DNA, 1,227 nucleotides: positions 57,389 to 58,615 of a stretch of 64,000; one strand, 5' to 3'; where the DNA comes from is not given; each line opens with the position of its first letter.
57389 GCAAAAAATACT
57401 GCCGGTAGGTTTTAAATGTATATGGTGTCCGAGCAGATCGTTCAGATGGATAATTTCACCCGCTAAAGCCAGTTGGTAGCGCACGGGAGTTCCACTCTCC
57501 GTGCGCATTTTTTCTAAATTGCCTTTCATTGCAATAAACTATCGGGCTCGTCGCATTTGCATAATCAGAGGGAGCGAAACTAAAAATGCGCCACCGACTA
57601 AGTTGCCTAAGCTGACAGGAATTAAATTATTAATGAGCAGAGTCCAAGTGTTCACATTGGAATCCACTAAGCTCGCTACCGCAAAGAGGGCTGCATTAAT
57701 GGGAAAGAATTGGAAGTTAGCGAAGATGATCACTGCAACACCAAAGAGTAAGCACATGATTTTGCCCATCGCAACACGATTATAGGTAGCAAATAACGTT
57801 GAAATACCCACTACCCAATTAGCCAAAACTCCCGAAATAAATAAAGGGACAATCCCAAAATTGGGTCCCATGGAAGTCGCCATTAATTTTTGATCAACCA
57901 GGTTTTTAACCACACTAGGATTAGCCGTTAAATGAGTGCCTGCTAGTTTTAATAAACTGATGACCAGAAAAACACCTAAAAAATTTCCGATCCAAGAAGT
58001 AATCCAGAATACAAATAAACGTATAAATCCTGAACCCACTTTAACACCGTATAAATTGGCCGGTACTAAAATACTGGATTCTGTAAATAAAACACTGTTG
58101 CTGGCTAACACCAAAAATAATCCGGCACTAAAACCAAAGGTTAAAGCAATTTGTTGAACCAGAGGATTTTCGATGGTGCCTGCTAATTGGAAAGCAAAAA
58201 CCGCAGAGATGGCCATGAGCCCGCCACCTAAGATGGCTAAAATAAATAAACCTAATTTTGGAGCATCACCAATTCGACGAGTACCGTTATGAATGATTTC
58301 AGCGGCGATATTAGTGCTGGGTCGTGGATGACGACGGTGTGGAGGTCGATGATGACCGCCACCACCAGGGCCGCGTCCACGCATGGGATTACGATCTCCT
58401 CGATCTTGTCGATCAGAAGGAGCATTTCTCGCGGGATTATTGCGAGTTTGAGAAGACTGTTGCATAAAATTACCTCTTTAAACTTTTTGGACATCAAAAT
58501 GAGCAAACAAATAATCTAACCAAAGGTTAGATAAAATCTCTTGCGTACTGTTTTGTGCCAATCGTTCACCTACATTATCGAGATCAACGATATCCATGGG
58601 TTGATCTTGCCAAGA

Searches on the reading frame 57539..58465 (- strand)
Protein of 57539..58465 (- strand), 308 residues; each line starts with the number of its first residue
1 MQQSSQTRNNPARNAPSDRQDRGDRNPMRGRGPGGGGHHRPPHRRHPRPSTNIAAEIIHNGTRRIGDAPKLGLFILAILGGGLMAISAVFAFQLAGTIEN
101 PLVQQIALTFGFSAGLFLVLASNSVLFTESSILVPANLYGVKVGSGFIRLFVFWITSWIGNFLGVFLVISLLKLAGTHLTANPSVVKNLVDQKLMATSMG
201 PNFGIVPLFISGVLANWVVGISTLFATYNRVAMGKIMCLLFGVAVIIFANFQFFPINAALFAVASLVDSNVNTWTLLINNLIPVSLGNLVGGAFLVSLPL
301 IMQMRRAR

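Call 41: search_protein_families(library=ncbifam, proteins=[window:57539-58465:-], max_evalue=0.00001)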
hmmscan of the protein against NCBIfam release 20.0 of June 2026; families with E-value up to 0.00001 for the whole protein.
window:57539-58465:- (308 aa): 3 families
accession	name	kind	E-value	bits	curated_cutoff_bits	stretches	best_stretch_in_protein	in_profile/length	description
TIGR00790.1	fnt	subfamily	2.9e-23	82.7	232.3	1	69-298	5-231/239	formate/nitrite family transporter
TIGR04060.1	formate_focA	equivalog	1.1e-19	70.7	290.1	1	71-302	20-264/268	formate transporter FocA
NF008069.0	PRK10805.1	equivalog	5.1e-12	45.8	440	1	71-258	32-214/285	formate transporter FocA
